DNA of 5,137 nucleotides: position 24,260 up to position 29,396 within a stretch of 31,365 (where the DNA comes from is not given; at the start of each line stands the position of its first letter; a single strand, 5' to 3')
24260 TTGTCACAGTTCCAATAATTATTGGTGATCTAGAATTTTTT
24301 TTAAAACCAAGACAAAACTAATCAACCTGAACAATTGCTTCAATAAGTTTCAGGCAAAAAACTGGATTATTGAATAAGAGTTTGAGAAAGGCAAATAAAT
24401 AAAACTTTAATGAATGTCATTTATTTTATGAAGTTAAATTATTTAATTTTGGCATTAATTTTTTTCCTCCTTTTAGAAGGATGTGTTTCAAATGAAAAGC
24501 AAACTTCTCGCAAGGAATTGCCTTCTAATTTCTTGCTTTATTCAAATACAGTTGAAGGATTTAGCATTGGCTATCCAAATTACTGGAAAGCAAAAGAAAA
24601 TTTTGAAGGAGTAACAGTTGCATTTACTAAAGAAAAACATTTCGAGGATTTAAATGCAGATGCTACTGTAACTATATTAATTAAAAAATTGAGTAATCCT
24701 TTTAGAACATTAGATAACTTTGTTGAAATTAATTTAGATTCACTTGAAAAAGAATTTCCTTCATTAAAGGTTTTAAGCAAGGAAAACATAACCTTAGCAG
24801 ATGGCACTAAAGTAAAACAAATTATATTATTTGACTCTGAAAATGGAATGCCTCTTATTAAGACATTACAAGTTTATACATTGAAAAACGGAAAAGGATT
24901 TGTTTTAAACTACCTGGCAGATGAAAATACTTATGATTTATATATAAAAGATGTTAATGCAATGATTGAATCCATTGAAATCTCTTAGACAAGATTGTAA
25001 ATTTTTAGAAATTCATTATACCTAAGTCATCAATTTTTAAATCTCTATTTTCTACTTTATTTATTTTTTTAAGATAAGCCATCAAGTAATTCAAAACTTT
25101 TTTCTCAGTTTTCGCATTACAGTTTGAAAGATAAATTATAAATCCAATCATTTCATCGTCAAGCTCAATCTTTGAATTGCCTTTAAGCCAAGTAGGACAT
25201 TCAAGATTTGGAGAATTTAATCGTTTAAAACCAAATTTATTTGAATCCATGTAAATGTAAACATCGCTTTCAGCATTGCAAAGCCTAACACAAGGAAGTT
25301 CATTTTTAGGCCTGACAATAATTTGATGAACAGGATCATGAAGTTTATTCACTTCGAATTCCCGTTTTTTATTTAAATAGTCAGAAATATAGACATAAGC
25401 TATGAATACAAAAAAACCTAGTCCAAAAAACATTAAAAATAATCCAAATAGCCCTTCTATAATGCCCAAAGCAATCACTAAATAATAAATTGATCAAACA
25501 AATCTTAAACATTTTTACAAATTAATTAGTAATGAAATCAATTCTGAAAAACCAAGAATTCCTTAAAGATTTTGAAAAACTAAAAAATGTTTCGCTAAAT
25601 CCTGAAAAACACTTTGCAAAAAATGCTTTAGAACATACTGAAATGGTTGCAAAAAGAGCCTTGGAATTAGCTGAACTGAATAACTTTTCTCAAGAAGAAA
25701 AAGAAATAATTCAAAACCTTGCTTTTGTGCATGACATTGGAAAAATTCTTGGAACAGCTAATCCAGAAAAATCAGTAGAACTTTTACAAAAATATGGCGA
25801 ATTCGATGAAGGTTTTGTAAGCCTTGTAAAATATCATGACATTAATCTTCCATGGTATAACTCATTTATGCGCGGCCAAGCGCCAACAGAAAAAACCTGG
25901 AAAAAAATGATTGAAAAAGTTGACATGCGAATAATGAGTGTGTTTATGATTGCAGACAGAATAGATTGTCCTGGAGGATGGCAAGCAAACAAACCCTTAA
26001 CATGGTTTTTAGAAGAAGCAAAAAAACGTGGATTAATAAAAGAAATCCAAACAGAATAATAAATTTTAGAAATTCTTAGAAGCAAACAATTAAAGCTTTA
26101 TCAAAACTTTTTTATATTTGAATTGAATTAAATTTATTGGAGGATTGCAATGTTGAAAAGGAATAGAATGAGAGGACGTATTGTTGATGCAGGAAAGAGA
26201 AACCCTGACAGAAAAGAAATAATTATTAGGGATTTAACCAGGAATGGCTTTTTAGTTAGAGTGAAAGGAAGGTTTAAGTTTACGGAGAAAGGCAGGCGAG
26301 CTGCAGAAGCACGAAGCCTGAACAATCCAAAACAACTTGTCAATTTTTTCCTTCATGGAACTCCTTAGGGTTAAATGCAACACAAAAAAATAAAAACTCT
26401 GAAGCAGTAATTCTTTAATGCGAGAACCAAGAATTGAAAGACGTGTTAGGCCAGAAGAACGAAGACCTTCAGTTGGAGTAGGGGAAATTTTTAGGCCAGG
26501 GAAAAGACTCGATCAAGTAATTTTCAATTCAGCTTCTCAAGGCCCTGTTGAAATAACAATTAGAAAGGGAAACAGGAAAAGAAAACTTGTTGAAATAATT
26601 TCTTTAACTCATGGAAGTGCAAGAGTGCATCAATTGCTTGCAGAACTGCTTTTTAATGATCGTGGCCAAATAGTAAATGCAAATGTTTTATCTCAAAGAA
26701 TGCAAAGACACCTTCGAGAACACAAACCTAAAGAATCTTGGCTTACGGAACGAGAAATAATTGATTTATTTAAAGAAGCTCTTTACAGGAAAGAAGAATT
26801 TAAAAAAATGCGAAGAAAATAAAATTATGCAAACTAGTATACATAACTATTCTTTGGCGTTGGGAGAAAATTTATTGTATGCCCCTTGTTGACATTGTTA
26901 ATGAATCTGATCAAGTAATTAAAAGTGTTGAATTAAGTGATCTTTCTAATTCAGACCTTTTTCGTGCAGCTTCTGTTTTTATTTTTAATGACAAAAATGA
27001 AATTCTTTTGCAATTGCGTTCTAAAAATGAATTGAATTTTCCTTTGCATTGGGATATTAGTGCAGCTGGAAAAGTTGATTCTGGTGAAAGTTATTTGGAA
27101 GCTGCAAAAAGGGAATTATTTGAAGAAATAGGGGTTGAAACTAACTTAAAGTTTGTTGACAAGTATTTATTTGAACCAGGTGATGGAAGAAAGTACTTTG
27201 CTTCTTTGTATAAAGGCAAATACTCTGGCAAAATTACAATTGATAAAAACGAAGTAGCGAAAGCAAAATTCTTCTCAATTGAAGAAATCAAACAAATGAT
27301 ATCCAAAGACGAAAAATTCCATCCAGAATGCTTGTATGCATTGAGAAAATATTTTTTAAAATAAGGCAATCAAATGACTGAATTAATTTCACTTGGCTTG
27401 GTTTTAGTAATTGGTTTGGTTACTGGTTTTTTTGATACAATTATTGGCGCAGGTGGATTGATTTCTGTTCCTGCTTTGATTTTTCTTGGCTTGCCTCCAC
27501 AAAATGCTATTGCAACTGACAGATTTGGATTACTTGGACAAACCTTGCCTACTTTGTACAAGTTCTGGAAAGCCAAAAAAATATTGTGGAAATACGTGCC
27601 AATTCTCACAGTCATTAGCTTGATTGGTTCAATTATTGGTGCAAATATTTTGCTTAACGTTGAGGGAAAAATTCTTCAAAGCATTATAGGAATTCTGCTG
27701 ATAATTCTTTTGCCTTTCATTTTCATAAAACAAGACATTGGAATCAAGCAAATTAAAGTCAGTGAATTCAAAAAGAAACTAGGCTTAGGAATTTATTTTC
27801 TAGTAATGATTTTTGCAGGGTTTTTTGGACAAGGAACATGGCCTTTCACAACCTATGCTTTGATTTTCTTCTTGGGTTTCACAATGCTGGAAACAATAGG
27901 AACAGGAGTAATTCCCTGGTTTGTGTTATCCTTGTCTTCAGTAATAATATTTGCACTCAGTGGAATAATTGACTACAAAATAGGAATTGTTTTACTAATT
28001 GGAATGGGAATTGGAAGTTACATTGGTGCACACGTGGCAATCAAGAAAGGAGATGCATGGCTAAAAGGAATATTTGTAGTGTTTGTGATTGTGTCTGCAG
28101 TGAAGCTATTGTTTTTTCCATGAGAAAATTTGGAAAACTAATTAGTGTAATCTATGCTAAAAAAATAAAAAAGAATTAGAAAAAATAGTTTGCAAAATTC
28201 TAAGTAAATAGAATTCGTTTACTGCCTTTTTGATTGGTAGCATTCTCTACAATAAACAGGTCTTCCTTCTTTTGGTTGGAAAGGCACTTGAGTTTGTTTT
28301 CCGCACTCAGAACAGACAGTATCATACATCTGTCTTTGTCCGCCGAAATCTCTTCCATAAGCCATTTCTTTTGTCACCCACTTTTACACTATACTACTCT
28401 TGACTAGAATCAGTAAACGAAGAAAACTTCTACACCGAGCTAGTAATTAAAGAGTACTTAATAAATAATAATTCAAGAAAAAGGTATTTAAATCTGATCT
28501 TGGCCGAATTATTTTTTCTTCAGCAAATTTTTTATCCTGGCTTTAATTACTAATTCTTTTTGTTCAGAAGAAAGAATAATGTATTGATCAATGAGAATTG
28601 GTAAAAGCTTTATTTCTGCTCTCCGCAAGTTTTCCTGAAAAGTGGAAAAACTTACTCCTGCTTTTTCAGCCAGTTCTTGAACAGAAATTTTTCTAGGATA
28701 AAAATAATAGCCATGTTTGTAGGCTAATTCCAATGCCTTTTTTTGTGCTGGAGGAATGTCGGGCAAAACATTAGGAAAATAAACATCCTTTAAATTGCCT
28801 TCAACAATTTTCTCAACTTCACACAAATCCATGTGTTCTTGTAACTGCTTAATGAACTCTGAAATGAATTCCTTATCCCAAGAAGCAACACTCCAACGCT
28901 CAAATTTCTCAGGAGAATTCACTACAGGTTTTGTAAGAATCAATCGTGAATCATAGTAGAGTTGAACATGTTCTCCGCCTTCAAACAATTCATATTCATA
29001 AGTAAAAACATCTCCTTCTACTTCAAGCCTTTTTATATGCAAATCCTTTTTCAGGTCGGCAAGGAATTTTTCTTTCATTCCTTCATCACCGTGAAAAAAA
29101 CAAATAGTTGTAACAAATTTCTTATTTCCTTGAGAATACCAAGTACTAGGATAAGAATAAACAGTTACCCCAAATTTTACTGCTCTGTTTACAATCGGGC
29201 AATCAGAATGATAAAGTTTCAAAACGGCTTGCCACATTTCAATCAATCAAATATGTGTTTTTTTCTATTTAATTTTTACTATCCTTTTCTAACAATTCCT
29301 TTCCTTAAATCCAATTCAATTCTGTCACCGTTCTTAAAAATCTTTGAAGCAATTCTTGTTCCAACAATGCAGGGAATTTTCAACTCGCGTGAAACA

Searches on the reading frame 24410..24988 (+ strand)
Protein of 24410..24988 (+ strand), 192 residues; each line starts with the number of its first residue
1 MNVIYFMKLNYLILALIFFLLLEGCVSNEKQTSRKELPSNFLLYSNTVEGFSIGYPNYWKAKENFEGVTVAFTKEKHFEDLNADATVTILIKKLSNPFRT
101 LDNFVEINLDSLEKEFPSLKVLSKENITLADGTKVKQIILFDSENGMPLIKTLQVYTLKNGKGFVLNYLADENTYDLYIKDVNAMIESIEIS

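Call 27: search_protein_families(library=pfam, proteins=[window:24410-24988:+], max_evalue=0.001)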
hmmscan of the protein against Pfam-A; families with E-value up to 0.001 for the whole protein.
window:24410-24988:+ (192 aa): 2 families
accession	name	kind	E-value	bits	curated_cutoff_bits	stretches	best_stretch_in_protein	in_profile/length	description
PF18933.6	PsbP_2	-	2e-05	25.1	27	1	28-188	31-181/184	PsbP-like protein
PF01789.22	PsbP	-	3.6e-05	24.3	23.5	1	40-188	2-152/155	PsbP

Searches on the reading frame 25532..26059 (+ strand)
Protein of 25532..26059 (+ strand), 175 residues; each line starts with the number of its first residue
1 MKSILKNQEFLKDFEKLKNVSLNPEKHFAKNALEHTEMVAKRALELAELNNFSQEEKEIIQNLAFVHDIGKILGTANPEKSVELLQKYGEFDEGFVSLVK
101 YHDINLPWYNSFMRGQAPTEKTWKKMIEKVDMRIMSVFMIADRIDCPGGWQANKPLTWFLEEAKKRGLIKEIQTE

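Call 27: search_protein_families(library=pfam, proteins=[window:25532-26059:+], max_evalue=0.001)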
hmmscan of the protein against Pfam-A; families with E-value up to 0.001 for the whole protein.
window:25532-26059:+ (175 aa): 1 family
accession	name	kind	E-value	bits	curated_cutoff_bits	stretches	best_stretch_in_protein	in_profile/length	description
PF01966.28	HD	-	2e-08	34.9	22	1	33-116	2-93/116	HD domain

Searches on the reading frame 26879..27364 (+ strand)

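Call 28: search_protein_families(library=pfam, proteins=[window:26879-27364:+], max_evalue=0.001)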
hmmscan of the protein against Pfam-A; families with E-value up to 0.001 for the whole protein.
window:26879-27364:+ (161 aa): 1 family
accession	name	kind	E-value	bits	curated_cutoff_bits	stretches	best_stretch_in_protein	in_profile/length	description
PF00293.34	NUDIX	-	1.6e-20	73.9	21.1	1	29-149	4-132/134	NUDIX domain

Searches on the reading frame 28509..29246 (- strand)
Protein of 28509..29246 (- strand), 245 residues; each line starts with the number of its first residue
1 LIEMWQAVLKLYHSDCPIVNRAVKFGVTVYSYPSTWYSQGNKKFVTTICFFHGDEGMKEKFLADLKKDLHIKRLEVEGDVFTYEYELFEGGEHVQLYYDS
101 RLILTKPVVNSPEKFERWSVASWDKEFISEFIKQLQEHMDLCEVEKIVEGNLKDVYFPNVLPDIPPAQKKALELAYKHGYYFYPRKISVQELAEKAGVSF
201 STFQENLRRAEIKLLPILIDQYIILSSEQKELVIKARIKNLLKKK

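Call 84: search_protein_families(library=pfam, proteins=[window:28509-29246:-], max_evalue=1)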
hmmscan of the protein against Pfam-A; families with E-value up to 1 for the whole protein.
window:28509-29246:- (245 aa): 8 families
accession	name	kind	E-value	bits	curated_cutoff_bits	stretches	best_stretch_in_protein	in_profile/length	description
PF04967.18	HTH_10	-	4.1e-16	59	23.1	1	167-215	4-52/53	HTH DNA binding domain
PF22074.2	Cep192_D5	-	0.022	14.7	27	1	28-68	77-120/178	Cep192 domain 5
PF13412.12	HTH_24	-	0.039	14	21.9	1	186-210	17-41/48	Winged helix-turn-helix DNA-binding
PF08818.16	DUF1801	-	0.048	14.5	27.2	1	6-56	6-46/85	Domain of unknown function (DU1801)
PF13730.12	HTH_36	-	0.1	12.9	25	1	173-211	16-50/55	Helix-turn-helix domain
PF04760.21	IF2_N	-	0.15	12.3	25.3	1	185-199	2-16/53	Translation initiation factor IF-2, N-terminal region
PF00392.27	GntR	-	0.15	12.2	27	1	186-212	23-50/64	Bacterial regulatory proteins, gntR family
PF21945.1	MT-RNR1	-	0.47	11.2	27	0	179-187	7-15/16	Mitochondrial-derived peptide MOTS-c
